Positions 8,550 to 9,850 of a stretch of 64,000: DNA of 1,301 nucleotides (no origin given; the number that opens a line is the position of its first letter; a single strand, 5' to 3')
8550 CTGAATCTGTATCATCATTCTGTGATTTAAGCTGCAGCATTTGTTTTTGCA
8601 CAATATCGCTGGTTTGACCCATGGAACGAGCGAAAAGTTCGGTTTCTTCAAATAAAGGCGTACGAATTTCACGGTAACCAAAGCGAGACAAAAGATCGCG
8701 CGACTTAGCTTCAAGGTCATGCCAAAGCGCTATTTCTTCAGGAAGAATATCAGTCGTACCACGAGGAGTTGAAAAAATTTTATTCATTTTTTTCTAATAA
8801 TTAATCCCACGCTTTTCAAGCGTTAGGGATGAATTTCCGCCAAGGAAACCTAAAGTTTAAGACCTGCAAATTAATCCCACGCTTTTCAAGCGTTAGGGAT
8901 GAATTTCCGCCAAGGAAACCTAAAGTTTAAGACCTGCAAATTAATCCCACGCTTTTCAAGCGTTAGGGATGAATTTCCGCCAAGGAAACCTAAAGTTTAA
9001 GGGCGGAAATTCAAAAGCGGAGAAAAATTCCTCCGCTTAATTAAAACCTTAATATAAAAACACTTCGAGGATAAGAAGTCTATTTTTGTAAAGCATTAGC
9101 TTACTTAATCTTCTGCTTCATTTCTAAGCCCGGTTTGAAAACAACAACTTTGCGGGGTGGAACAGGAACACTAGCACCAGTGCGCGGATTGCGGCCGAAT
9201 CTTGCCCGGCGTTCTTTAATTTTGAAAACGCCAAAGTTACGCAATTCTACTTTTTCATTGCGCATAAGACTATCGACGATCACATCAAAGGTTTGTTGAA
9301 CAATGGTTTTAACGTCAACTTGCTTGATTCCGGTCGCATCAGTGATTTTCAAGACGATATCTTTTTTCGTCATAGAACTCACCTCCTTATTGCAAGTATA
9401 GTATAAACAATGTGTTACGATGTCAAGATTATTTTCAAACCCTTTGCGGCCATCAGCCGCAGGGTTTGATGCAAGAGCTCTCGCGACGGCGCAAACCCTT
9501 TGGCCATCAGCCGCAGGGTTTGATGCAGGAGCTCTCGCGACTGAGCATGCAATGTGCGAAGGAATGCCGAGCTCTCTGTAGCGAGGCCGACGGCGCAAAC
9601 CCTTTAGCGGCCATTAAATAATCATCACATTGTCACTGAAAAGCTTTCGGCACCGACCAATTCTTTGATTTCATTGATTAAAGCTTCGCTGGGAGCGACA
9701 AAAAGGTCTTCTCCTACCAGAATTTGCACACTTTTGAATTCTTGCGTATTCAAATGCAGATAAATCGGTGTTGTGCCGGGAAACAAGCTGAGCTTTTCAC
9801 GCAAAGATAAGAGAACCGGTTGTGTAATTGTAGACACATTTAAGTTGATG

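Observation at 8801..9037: Three perfect 70-bp tandem repeats abut the hisS start codon, with a complementary clamp sequence upstream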

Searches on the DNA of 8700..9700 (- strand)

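Call 5: search_rna_families(source=window, start=8700, end=9700, threshold=evalue, max_evalue=10, show_alignments=3)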
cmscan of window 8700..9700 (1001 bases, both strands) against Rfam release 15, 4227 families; matches with E-value up to 10: 7.
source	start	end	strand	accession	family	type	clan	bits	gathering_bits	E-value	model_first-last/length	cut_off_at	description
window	9003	9112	-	RF00558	L20_leader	Cis-reg; leader;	-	28.8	58.7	0.0022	1-127/127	no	Ribosomal protein L20 leader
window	9426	9502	+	RF02050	STnc470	Gene; sRNA;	-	19.2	80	0.023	1-226/226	no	Salmonella enterica sRNA STnc470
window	8969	9048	+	RF02029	sraA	Gene; sRNA;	-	18.8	56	5.1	1-95/95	no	sraA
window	9008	9044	-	RF03189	mir-1175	Gene; miRNA;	-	17.3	51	0.77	1-72/72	no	mir-1175 microRNA precursor family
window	8763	8808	+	RF01222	sn2417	Gene; snRNA; snoRNA; CD-box;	-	14.5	80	4.5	1-123/123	no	Small nucleolar RNA sn2417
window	9011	9044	+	RF03189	mir-1175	Gene; miRNA;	-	14.3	51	6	1-72/72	no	mir-1175 microRNA precursor family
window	9370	9500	+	RF01400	istR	Gene; antitoxin;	-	14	45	5.6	1-130/130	no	istR Hfq binding RNA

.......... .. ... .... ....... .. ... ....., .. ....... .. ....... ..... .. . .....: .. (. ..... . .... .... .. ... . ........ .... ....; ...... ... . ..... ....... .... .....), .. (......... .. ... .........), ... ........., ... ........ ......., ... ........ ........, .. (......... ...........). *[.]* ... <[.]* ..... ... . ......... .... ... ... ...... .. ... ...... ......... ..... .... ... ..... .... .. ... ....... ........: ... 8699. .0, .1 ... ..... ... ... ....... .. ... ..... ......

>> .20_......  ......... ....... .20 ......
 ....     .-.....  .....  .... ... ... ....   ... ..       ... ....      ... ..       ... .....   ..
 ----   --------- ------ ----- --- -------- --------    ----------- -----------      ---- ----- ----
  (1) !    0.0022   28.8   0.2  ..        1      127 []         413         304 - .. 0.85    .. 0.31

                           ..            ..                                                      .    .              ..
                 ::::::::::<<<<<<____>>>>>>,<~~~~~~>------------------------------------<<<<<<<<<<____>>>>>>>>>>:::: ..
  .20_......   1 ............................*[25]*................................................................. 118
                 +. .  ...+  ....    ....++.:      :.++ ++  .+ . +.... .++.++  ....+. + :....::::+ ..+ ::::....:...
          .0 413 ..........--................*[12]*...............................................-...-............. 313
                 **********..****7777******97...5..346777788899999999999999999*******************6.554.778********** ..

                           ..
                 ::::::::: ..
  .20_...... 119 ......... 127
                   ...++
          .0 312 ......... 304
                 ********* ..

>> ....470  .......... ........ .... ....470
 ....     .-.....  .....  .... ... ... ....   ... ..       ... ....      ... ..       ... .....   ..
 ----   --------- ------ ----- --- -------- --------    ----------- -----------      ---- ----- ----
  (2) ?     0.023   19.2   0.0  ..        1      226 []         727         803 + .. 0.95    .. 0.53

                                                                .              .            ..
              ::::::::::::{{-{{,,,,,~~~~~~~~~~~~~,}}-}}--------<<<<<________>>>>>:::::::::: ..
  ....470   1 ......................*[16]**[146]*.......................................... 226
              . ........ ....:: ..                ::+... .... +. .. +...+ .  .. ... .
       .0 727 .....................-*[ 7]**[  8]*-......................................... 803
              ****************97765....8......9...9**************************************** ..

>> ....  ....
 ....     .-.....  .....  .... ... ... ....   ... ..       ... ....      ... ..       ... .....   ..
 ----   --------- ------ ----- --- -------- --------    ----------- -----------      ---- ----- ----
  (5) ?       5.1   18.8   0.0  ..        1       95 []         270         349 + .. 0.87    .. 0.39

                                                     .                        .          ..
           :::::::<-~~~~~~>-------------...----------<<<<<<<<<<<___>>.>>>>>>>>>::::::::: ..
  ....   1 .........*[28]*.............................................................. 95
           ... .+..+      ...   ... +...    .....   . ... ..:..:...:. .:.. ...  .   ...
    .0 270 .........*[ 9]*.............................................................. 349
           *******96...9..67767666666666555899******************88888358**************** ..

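Call 37: build_rna_model(alignment_id=A2, structure=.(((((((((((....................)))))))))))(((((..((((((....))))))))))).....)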
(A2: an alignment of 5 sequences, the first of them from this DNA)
Model R1 built from alignment A2 (5 sequences, 76 columns); structure: as given.
model positions 75; base pairs 22; branch points 1; effective number of sequences 1.86; information 0.752 bits per position. Calibrated on 0.2 Mb of random sequence (short: E-values are rough).
structure used (alignment columns):
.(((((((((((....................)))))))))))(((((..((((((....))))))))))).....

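Call 38: search_with_rna_model(model_id=R1, sources=[window, L001, L002, L003, L004, L005, L006, L007, L008, L009, L010, L011, L012, L013, L014, L015], max_evalue=10)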
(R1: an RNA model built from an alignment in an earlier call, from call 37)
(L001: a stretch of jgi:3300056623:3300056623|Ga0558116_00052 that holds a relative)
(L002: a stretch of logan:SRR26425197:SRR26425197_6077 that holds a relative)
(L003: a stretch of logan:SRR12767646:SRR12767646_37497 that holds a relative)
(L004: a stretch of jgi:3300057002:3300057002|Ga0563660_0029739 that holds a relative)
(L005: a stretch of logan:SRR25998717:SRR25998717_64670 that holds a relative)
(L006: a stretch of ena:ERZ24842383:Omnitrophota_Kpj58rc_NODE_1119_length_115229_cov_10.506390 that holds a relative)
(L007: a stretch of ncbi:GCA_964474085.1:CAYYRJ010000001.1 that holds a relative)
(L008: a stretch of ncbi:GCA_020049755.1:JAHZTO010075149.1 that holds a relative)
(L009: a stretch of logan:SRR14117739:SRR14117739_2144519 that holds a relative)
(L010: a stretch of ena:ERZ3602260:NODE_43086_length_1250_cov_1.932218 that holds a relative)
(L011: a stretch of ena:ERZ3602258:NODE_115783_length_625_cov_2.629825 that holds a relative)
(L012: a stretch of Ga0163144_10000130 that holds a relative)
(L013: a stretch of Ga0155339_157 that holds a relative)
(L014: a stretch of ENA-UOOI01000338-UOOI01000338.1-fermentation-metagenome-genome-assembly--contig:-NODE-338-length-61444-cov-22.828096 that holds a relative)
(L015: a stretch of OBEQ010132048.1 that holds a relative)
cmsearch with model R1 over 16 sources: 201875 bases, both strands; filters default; matches with E-value up to 10: 20.
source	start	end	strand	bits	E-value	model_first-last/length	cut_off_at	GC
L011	495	569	+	100.2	7.1e-20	1-75/75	no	0.44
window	8939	9012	-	98.3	1.9e-19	1-75/75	no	0.42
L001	9916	9989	+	98.3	1.9e-19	1-75/75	no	0.42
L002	9916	9989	+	98.3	1.9e-19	1-75/75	no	0.42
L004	1151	1224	+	98.3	1.9e-19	1-75/75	no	0.42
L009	381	455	+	91.1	8e-18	1-75/75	no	0.4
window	8799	8872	-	82.5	7.3e-16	1-75/75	no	0.39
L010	10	83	+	80.6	2e-15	1-75/75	no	0.32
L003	1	30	+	37.2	1.5e-05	45-75/75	5'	0.43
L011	532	602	-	28.4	0.0014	1-75/75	no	0.34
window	8766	8835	+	23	0.025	1-75/75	no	0.27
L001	9953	10022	-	23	0.025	1-75/75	no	0.27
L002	9953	10022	-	23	0.025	1-75/75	no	0.27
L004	1188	1257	-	23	0.025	1-75/75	no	0.27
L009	418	528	-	21.7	0.048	1-75/75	no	0.36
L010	46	123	-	18.2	0.3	1-75/75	no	0.36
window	8901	8975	+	17.8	0.37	1-75/75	no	0.4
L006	7448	7497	-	13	4.6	1-75/75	no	0.38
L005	6010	6076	+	12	7.5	1-75/75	no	0.36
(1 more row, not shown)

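Call 61: search_rna_families(sources=[L011, L020, L017], threshold=evalue, max_evalue=10)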
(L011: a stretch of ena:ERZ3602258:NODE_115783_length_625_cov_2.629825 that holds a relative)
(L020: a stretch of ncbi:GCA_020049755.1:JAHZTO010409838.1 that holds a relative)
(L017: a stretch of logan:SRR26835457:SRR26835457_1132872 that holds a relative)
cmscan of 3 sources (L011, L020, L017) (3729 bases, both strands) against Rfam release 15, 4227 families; matches with E-value up to 10: 12.
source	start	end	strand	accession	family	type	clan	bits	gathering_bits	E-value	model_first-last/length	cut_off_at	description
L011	518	583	+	RF00031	SECIS_1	Cis-reg;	-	28.8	35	0.0092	1-64/64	no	Selenocysteine insertion sequence 1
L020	115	201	+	RF02526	SSRC34_1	Gene; sRNA;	-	24.7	64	2.2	1-128/128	no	Streptococcus sRNA SSRC34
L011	400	504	+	RF00558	L20_leader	Cis-reg; leader;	-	22.1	58.7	0.39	1-127/127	no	Ribosomal protein L20 leader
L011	530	607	-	RF02495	ohsC_RNA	Gene; antitoxin;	-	21.9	50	4.8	1-77/77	no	Oppression of Hydrophobic ORF by sRNA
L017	382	468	+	RF00558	L20_leader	Cis-reg; leader;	-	21.1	58.7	0.71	1-127/127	no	Ribosomal protein L20 leader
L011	459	557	-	RF02029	sraA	Gene; sRNA;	-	20.3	56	9.2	1-95/95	no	sraA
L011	426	558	-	RF00447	IRES_Kv1_4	Cis-reg; IRES;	-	19.1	100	0.33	1-259/259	no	Voltage-gated potassium-channel Kv1.4 IRES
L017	726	858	-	RF02168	PVT1_5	Gene; lncRNA;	-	18.9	60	6.8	1-133/133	no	Pvt1 oncogene conserved region 5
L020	99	155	+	RF00804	mir-240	Gene; miRNA;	-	18.3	67.5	8.5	1-99/99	no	mir-240 microRNA precursor family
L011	463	499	+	RF03189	mir-1175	Gene; miRNA;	-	18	51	1.7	1-72/72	no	mir-1175 microRNA precursor family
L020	111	216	+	RF01487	rliI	Gene; sRNA;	-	12.7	45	5.7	40-147/239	no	Listeria sRNA rliI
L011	362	428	-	RF02050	STnc470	Gene; sRNA;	-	12.3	80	7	1-226/226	no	Salmonella enterica sRNA STnc470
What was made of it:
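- On T-box leader (Rfam RF00230): cmscan at E<=10 on window 8700-9700 and on L011, L017 and L020 lists no T-box hit (calls 5, 61).
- On tRNA-like element / thrS-type operator: No tRNA-clan Rfam hit at E<=10 (calls 5, 61).
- Closest known: Tandem T-box leaders of aminoacyl-tRNA synthetase genes. Different: No T-box sequence or fold: Rfam finds no T-box at E<=10 (calls 5, 61).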

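Call 65: search_dna_similar(query=window:8788-9045:-, collection=phages, mode=distant, max_evalue=0.01, max_rows=10)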
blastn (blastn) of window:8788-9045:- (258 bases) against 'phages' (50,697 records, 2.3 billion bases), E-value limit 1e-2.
No match.

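Call 66: search_dna_similar(query=window:8788-9045:-, collection=plasmids, mode=distant, max_evalue=0.01, max_rows=10)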
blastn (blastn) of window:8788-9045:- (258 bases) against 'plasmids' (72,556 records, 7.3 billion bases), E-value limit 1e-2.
No match.
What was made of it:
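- BLAST against phages and plasmids found nothing (calls 65, 66). No phage or plasmid hits (calls 65, 66).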

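Call 71: build_rna_model(alignment_id=A4, structure=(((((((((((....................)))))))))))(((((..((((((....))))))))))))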
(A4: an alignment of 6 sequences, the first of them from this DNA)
Model R2 built from alignment A4 (6 sequences, 70 columns); structure: as given.
model positions 70; base pairs 22; branch points 1; effective number of sequences 2.04; information 0.804 bits per position. Calibrated on 0.2 Mb of random sequence (short: E-values are rough).
structure used (alignment columns):
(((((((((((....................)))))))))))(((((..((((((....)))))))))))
